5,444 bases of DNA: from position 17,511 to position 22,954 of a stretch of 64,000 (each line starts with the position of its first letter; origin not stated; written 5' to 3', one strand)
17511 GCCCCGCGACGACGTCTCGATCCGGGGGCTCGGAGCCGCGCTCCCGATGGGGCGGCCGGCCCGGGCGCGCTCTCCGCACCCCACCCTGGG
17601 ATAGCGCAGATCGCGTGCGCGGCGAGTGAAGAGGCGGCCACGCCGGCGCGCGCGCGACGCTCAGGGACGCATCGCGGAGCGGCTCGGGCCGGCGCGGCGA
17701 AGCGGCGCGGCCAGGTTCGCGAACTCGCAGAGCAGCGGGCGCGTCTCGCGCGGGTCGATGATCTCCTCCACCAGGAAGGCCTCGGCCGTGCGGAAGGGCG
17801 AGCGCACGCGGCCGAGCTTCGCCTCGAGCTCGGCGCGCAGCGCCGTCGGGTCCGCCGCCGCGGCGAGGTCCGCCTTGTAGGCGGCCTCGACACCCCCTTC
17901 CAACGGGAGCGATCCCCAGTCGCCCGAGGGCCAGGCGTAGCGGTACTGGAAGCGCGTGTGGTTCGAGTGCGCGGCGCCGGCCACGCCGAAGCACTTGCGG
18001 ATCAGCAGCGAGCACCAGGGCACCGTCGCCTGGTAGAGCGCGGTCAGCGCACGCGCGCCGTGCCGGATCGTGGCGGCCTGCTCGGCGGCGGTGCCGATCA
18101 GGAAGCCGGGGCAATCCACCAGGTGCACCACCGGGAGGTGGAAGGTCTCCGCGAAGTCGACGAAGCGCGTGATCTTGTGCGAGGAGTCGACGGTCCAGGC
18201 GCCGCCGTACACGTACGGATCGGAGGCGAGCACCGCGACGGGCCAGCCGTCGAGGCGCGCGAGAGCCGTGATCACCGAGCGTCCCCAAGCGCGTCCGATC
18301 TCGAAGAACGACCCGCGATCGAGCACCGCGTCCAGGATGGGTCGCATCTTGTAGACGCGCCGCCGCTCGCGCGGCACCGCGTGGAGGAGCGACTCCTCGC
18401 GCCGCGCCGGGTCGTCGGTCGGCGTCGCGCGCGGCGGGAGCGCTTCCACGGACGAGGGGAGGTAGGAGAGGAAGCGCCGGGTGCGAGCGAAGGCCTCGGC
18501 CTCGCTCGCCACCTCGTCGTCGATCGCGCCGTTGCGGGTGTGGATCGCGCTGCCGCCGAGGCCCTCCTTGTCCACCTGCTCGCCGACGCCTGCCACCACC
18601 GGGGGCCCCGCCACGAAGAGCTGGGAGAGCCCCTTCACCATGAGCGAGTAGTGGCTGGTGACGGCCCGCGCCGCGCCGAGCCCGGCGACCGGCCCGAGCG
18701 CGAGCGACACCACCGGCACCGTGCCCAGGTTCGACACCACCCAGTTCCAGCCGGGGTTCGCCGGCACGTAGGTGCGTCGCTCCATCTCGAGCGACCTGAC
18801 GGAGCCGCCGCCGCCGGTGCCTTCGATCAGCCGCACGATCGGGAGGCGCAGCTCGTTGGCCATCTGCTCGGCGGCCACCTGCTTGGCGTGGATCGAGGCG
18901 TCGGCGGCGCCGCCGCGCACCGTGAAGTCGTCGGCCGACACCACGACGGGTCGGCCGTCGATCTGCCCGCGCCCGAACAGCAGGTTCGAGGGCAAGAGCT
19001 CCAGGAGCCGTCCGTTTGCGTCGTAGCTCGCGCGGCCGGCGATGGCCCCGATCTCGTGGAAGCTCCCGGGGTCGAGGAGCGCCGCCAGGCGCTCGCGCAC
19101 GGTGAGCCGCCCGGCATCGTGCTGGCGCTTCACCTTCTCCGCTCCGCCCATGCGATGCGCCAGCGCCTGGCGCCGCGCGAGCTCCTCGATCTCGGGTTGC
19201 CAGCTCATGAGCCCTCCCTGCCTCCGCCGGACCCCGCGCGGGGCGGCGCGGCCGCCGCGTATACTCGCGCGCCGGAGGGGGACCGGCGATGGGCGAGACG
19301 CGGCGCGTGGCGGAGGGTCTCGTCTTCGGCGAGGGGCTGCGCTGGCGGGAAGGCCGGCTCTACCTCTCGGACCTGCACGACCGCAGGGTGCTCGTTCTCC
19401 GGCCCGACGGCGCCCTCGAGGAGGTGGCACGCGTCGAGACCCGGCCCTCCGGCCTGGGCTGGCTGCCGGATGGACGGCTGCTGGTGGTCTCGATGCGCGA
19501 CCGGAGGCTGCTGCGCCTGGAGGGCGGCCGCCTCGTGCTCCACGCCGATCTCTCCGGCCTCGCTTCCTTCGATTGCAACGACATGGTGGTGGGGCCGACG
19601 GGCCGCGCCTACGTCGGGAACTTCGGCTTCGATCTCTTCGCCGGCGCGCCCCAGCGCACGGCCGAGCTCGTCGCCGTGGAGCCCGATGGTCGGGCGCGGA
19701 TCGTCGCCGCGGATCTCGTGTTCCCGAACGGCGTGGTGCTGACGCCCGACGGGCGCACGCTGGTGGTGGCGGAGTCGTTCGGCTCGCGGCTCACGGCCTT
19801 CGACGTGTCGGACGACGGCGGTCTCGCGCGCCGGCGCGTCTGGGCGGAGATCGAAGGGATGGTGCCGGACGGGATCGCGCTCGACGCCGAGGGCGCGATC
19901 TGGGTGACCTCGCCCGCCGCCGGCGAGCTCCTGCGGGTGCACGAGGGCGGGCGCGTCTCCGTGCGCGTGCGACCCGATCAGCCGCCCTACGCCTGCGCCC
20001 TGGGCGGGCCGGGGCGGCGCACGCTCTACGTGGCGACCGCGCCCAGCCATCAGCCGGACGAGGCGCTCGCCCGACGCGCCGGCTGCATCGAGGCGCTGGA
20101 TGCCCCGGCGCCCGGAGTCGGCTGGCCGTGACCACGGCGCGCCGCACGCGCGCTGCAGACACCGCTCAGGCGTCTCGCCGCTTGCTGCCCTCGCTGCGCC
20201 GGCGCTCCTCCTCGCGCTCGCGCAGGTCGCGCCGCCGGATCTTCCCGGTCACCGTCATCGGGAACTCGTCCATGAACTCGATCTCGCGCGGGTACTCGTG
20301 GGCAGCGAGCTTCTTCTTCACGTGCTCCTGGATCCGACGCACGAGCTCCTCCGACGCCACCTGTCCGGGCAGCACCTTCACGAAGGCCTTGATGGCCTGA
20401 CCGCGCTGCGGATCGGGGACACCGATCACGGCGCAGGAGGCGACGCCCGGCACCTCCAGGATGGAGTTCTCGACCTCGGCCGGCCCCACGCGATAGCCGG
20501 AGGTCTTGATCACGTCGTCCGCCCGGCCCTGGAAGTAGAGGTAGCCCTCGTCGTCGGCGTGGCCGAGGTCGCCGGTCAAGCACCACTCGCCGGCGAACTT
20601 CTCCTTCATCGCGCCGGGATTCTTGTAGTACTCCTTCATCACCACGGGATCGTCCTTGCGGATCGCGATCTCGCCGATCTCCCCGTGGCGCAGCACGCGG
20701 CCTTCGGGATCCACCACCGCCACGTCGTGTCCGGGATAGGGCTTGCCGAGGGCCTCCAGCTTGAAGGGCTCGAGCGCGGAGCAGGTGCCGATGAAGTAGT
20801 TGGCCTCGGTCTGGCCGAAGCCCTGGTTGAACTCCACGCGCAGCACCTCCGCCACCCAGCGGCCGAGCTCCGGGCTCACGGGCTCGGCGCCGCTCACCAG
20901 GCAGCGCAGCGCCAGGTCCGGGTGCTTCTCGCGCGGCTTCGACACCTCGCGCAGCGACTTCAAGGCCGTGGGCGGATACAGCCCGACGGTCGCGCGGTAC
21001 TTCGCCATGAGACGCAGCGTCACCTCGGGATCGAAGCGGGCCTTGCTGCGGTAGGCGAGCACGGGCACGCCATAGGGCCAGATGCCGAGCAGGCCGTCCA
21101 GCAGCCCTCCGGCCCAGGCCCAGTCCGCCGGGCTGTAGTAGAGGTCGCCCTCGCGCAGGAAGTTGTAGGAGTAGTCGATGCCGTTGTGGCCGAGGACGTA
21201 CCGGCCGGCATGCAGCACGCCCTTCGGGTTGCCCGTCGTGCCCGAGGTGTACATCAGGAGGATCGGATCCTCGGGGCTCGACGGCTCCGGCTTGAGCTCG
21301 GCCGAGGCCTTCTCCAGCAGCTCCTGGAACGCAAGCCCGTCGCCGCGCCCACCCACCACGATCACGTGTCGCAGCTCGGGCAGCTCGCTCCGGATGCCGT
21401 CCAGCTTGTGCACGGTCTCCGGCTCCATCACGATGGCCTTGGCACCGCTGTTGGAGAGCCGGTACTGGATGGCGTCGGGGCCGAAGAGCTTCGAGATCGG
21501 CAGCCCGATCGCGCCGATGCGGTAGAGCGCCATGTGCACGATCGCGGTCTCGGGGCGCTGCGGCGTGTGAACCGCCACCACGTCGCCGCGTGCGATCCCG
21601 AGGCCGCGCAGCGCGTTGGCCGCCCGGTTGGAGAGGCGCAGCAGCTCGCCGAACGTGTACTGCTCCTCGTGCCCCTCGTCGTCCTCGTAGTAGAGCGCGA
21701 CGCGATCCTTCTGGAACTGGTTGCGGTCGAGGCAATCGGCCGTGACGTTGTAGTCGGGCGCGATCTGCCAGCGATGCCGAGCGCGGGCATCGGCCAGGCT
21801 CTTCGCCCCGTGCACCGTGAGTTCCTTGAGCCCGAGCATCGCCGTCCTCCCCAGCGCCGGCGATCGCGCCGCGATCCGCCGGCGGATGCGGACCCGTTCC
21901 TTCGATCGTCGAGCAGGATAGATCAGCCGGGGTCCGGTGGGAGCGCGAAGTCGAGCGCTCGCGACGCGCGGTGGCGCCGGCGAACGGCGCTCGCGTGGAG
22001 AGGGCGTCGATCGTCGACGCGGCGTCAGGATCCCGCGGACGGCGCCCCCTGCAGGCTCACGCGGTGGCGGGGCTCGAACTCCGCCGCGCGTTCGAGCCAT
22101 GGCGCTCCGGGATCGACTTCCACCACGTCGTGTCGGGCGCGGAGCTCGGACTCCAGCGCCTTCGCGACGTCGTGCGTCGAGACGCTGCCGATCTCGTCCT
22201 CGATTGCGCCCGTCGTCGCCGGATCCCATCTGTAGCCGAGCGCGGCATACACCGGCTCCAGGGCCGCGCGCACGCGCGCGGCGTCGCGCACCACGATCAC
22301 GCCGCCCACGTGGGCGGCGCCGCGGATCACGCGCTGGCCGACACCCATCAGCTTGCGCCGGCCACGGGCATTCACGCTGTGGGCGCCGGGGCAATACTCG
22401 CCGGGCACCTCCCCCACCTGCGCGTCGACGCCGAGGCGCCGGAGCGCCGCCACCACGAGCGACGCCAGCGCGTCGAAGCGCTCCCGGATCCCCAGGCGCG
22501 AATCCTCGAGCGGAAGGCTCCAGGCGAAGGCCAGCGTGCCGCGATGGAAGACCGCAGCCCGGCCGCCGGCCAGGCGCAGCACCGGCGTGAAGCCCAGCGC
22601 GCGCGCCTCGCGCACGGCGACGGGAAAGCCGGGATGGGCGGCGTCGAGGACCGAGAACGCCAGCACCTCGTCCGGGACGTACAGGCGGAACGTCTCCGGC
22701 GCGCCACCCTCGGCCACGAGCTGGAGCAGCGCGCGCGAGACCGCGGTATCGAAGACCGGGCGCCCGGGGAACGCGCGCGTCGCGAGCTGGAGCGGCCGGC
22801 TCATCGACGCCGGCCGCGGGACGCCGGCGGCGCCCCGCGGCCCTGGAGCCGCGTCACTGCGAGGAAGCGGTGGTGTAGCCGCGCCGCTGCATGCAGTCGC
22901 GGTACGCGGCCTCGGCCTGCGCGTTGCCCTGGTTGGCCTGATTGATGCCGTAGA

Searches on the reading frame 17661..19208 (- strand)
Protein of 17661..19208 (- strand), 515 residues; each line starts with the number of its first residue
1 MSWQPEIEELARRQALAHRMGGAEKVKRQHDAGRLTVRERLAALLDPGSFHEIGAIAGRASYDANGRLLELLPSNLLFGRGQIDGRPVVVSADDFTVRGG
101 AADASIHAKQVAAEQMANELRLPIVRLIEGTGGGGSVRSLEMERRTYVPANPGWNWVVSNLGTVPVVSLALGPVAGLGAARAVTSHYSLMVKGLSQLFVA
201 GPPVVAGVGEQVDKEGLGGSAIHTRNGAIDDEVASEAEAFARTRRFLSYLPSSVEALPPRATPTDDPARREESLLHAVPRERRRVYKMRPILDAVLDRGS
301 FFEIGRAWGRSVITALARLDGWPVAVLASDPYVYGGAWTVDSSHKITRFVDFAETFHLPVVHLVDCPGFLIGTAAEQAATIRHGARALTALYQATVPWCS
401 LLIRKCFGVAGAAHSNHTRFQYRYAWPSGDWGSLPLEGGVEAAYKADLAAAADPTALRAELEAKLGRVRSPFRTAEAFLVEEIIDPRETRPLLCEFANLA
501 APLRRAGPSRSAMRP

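Call 65: search_protein_families(library=pfam, proteins=[window:17661-19208:-], max_evalue=0.0001)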
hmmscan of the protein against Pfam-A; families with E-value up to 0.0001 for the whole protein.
window:17661-19208:- (515 aa): 2 families
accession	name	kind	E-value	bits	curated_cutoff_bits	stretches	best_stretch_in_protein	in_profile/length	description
PF01039.27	Carboxyl_trans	-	1.2e-86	291.7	22.3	1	28-501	1-479/493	Carboxyl transferase domain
PF03255.19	ACCA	-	2e-07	30.9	23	1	344-403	134-193/310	Acetyl co-enzyme A carboxylase carboxyltransferase-like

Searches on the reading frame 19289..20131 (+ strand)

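Call 65: search_protein_families(library=pfam, proteins=[window:19289-20131:+], max_evalue=0.0001)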
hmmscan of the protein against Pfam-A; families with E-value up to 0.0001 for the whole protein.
window:19289-20131:+ (280 aa): 1 family
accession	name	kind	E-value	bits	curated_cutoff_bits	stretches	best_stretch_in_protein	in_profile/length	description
PF08450.18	SGL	-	1.3e-45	156.4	26.3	1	13-251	1-245/246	SMP-30/Gluconolactonase/LRE-like region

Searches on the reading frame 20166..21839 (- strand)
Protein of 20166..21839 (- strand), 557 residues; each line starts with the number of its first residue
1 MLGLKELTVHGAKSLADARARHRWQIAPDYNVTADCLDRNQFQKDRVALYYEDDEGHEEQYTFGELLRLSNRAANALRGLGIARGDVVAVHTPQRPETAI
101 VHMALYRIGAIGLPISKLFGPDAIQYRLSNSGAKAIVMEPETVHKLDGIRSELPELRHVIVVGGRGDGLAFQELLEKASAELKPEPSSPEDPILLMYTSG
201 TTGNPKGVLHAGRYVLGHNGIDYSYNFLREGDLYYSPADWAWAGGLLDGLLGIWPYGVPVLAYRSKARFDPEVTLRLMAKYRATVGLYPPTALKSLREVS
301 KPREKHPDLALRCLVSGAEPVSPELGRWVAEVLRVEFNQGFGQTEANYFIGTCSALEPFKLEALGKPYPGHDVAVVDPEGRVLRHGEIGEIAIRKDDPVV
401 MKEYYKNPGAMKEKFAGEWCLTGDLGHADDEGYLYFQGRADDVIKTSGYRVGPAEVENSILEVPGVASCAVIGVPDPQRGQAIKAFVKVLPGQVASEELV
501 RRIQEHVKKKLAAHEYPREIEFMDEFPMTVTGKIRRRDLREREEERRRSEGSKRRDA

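Call 65: search_protein_families(library=pfam, proteins=[window:20166-21839:-], max_evalue=0.0001)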
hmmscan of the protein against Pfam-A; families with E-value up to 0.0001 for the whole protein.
window:20166-21839:- (557 aa): 2 families
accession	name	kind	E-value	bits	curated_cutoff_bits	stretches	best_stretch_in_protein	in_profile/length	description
PF00501.34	AMP-binding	-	2e-73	247.8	29.9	1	42-405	7-384/384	AMP-binding enzyme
PF13193.12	AMP-binding_C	-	1.3e-20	74.5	24.5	1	455-533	1-76/76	AMP-binding enzyme C-terminal domain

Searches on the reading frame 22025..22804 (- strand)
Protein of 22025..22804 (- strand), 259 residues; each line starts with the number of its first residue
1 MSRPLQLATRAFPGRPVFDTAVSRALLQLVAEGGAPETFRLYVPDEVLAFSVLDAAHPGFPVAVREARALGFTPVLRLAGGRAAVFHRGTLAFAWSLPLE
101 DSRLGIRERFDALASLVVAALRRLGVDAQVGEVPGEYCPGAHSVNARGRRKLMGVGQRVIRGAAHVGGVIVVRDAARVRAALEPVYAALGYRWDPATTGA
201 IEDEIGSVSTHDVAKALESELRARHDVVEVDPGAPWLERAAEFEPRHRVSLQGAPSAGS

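Call 65: search_protein_families(library=pfam, proteins=[window:22025-22804:-], max_evalue=0.0001)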
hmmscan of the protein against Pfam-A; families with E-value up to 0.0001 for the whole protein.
window:22025-22804:- (259 aa): 1 family
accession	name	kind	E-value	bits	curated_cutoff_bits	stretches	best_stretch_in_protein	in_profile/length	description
PF21948.1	LplA-B_cat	-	2.6e-14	54.1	27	1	18-182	4-157/200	Lipoyl protein ligase A/B catalytic domain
